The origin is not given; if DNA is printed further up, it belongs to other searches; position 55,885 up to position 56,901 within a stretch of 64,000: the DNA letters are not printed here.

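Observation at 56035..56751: Orphan polytopic membrane protein in the most AT-rich part of the island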

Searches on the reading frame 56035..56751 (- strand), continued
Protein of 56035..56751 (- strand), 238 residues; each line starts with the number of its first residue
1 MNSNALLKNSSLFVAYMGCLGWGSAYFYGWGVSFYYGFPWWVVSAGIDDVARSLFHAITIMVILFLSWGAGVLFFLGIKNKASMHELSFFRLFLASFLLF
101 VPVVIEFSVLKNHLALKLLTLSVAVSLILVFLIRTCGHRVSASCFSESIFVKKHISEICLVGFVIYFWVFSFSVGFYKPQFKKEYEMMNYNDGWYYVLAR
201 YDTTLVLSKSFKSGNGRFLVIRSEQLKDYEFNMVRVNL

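Call 62: get_annotated_region(hit=H111, flank=6000)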
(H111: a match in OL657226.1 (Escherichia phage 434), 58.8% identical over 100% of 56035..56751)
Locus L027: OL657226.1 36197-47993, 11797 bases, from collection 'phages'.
description: Escherichia phage 434, complete genome.
organism: Escherichia phage 434 (NCBI taxid 1541872)
taxonomy: Viruses; Duplodnaviria; Heunggongvirae; Uroviricota; Caudoviricetes; Alegriavirus
host: Escherichia coli; source: paris sewer late 1950s; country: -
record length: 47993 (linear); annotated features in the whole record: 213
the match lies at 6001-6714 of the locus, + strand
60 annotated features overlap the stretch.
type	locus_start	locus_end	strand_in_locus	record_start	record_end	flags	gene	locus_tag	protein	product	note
CDS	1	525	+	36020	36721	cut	-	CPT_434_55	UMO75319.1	replication initiation protein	BLASTp similarity to phage lambda (UniProt OX10710) Replication protein P P03689_VRPP_LAMBD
regulatory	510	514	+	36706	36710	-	-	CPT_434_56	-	ribosome_binding_site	-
CDS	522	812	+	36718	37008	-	-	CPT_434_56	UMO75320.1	Rex inhibitor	BLASTp similarity to phage lambda (UniProt OX10710) Protein ren P03761_VREN_LAMBD, protection from rexAB exclusion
regulatory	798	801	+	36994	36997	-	-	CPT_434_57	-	ribosome_binding_site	-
CDS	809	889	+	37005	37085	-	-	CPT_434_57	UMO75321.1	hypothetical protein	Similarity to phage lambda (NC_001416.1) Orf26 protein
regulatory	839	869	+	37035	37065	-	-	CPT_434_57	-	terminator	-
regulatory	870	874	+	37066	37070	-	-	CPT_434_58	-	ribosome_binding_site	-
CDS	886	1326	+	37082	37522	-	-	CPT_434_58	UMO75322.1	recombination mediator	BLASTp e-value=1.05285e-104 similarity to phage lambda (UniProt OX10710) NinB P03765_NINB_LAMBD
regulatory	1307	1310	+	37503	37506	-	-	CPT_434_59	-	ribosome_binding_site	-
CDS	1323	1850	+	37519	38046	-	-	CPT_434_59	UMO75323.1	DNA adenine methyltransferase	-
regulatory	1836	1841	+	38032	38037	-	-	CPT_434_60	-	ribosome_binding_site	-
CDS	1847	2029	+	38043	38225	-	-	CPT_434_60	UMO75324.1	hypothetical protein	BLASTp similarity to phage lambda (UniProt OX10710) NinE P03768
regulatory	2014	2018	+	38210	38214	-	-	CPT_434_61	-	ribosome_binding_site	-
CDS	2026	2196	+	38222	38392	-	-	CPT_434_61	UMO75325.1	hypothetical protein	BLASTp similarity to phage lambda (UniProt OX10710) NinF P03769_NINF_LAMBD Protein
regulatory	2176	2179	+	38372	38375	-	-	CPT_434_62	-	ribosome_binding_site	-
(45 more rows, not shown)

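Call 66: find_related_loci(query=A1, collection=genome_contigs, flank=6000)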
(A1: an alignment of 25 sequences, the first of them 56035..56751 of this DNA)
Query A1 (238 aa) in genome_contigs; peptide patterns used: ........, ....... (x = any residue, [..] = any of these).
22 stretches matched a pattern; 7 encode a relative of the query (tblastn E <= 1e-3); 7 distinct loci.
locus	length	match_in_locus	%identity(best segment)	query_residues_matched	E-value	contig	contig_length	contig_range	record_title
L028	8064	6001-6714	60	1-238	1e-93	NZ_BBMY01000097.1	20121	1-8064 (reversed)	Escherichia albertii NBRC 107761 = DSM 17582 strain NBRC 107761, whole genome shotgun sequence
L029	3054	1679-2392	59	1-238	3e-95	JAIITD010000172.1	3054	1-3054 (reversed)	MAG: Veillonella sp. isolate Map_179_004 contig_100_1248, whole genome shotgun sequence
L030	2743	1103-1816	59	1-238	6e-94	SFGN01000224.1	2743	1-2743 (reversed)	MAG: Lachnospiraceae bacterium isolate W0P5.016 Contig9121, whole genome shotgun sequence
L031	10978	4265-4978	53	1-238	1e-83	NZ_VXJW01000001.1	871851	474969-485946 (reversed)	Salmonella enterica subsp. arizonae strain CCUG 6322T contig_0000001, whole genome shotgun sequence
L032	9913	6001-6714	53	1-238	5e-83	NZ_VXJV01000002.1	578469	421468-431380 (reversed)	Salmonella enterica subsp. diarizonae strain CCUG 30040T contig_0000002, whole genome shotgun sequence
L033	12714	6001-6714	59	1-238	4e-91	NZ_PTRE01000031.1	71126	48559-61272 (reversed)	Escherichia sp. MOD1-EC7003 MOD1-EC7003_31_length_71126_cov_112, whole genome shotgun sequence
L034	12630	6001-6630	38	9-218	2e-35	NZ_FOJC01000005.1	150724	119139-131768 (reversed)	[Haemophilus] ducreyi strain ATCC 33940, whole genome shotgun sequence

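Call 67: find_encoding_contigs(protein=P0220, flank=5000, max_places=4)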
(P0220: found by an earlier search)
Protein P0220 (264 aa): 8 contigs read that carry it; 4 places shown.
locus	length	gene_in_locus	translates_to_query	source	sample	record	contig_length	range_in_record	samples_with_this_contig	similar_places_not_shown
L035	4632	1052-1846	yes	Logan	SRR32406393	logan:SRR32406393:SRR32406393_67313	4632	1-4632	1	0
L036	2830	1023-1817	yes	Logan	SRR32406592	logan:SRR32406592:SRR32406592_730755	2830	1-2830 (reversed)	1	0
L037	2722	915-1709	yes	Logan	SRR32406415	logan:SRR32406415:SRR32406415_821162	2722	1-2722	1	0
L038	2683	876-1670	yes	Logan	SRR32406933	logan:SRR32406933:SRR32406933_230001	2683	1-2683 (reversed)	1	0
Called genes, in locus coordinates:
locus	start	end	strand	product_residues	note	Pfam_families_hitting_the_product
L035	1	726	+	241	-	?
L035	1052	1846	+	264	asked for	PF27470:TfpB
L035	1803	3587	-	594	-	PF01368:DHH, PF02272:DHHA1, PF17768:RecJ_OB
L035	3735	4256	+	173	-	-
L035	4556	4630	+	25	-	?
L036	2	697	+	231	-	?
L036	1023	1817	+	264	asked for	PF27470:TfpB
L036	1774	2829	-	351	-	?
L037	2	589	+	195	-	?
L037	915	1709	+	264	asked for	PF27470:TfpB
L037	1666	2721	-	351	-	?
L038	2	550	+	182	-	?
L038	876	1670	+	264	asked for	PF27470:TfpB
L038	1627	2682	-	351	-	?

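Call 68: search_protein_families(proteins=[window:56035-56751:-, P0009, P0055, P0122], library=phrogs, max_evalue=0.01)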
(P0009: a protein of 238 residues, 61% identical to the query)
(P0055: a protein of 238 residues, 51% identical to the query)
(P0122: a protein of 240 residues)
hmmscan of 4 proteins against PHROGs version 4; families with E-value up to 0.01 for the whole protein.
window:56035-56751:- (238 aa): 4 families
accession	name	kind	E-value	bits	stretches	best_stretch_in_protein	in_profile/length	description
phrog_1521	-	unknown function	6.1e-90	301.8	1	17-236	1-220/222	-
phrog_14371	-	unknown function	7.9e-56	189.5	1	1-155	1-155/158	-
phrog_17164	-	unknown function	2.1e-37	128.3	1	1-85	1-85/86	-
phrog_3985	-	unknown function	9.6e-36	122.6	1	161-237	2-78/79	-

P0009 (238 aa): 4 families
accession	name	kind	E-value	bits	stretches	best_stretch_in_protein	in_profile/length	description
phrog_1521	-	unknown function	4.9e-107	357.7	1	17-238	1-222/222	-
phrog_14371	-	unknown function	4.8e-70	235.7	1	1-155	1-155/158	-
phrog_17164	-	unknown function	4.1e-43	146.5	1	1-84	1-84/86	-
phrog_3985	-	unknown function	6.6e-40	136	1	160-237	1-78/79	-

P0055 (238 aa): 4 families
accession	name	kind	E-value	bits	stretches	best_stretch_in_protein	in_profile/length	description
phrog_1521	-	unknown function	7.2e-70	236.2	1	17-237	1-221/222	-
phrog_14371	-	unknown function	8.8e-43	147.1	1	1-156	1-156/158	-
phrog_17164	-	unknown function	1e-32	113.2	1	1-83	1-83/86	-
phrog_3985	-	unknown function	3.9e-27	95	1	160-237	1-78/79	-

P0122 (240 aa): 4 families
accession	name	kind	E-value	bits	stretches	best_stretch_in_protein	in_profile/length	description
phrog_1521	-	unknown function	4e-28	99.7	1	23-225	4-206/222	-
phrog_14371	-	unknown function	2.2e-17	64.5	1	10-139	7-136/158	-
phrog_17164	-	unknown function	1.2e-15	58.5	1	9-85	6-82/86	-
phrog_3985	-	unknown function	7e-10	39.8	1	163-224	1-62/79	-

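Call 69: search_protein_families(proteins=[window:56035-56751:-, P0009, P0055, P0122], library=padloc, max_evalue=1)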
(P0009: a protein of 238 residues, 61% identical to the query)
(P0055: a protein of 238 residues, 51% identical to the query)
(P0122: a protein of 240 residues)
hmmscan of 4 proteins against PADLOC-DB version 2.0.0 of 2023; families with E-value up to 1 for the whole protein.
window:56035-56751:- (238 aa): 0 families

P0009 (238 aa): 0 families

P0055 (238 aa): 0 families

P0122 (240 aa): 0 families

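Call 86: find_encoding_contigs(protein=P0158, flank=7000, max_places=4)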
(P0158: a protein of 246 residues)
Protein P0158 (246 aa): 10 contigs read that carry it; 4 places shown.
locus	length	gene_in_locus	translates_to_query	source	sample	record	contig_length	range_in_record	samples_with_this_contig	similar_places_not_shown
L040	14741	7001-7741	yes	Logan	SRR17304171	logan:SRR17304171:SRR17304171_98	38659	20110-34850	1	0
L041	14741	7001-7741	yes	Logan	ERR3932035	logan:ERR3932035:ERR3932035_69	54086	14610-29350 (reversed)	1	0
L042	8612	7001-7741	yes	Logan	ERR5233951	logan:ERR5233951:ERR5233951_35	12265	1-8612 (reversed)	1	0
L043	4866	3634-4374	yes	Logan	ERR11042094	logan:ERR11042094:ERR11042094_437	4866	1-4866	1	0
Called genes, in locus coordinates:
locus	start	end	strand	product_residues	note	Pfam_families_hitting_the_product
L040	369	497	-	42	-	-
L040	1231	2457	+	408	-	PF07690:MFS_1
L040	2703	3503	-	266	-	PF00753:Lactamase_B, PF23023:Anti-Pycsar_Apyc1 (faint), PF12706:Lactamase_B_2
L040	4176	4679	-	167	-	-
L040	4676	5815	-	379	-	PF13476:AAA_23, PF02463:SMC_N (weak), PF13304:AAA_21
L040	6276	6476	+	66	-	PF02586:SRAP (weak)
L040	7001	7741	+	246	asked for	PF27470:TfpB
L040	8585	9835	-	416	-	PF00180:Iso_dh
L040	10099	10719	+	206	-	PF00849:PseudoU_synth_2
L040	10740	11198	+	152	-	PF00293:NUDIX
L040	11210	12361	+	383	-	PF02540:NAD_synthase (weak), PF02568:ThiI (weak), PF03054:tRNA_Me_trans, PF20259:tRNA_Me_trans_M, PF20258:tRNA_Me_trans_C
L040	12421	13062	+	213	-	PF04356:DUF489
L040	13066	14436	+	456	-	PF00206:Lyase_1, PF08328:ASL_C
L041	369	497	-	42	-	-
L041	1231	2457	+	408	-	PF07690:MFS_1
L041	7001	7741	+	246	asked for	PF27470:TfpB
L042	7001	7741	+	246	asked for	PF27470:TfpB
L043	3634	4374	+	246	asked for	PF27470:TfpB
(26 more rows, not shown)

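Call 87: find_encoding_contigs(protein=P0174, flank=7000, max_places=2)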
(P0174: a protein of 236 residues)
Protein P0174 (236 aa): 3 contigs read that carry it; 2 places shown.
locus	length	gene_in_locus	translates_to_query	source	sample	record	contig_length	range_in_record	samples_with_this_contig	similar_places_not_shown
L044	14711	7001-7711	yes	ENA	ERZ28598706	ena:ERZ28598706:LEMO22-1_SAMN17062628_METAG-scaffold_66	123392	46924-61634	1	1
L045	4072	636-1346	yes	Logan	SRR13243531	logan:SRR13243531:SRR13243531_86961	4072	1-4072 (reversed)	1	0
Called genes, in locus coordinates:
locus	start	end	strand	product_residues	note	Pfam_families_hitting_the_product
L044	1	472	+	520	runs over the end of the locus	PF04715:, PF00425:Chorismate_bind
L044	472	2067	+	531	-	PF00117:GATase, PF07722:Peptidase_C26 (faint), PF02885:Glycos_trans_3N, PF00591:Glycos_transf_3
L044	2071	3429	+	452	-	PF00218:IGPS, PF00697:PRAI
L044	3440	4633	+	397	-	PF00291:PALP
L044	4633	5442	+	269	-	PF00290:Trp_syntA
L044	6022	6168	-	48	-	-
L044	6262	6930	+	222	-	PF02586:SRAP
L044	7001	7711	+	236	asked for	PF27470:TfpB (weak)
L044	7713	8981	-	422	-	PF00817:IMS, PF11799:IMS_C, PF13438:DUF4113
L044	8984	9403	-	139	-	PF00717:Peptidase_S24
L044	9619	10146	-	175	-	PF02413:Caudo_TAP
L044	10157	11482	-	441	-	PF12571:Phage_tail_fib, PF21446:Gp34_trimer (weak)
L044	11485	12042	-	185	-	PF09684:Tail_P2_I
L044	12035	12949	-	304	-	PF26776:Baseplate_J_N, PF26078:Baseplate_J_M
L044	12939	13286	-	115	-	PF04965:GPW_gp25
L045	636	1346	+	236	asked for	PF27470:TfpB (weak)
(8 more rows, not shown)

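Call 88: get_annotated_region(hit=H114, flank=7000)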
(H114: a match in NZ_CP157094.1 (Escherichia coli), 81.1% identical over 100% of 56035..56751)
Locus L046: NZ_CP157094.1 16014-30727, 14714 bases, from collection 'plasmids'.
description: Escherichia coli strain UTME-13 plasmid pUTME-13, complete sequence
organism: Escherichia coli (NCBI taxid 562)
taxonomy: Bacteria; Pseudomonadota; Gammaproteobacteria; Enterobacterales; Enterobacteriaceae; Escherichia; Escherichia coli
host: -; source: culture; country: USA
typing (MOB-suite, as given by PLSDB): mobilizable; replicon IncFIB,rep_cluster_2358
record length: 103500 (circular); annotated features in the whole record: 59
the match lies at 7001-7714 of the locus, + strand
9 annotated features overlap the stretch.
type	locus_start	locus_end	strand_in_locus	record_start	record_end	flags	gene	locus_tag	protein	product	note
CDS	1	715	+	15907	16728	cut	cofP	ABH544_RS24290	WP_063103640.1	type 4b pilus CFA/III pre-pilin peptidase CofP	-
CDS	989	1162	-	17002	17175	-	-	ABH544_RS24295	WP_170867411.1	hypothetical protein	-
CDS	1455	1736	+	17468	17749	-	-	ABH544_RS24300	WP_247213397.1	transposase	GO:0006313 - DNA transposition [Evidence IEA]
CDS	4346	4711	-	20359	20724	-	-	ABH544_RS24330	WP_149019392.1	hypothetical protein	-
CDS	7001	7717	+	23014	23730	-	-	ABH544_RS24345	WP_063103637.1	hypothetical protein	-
CDS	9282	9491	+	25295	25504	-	-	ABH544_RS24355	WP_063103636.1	hypothetical protein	-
CDS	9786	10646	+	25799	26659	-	-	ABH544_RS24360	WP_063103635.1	alpha/beta hydrolase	-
CDS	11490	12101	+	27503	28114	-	-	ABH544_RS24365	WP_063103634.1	hypothetical protein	-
CDS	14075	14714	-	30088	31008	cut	-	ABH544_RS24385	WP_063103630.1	hypothetical protein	-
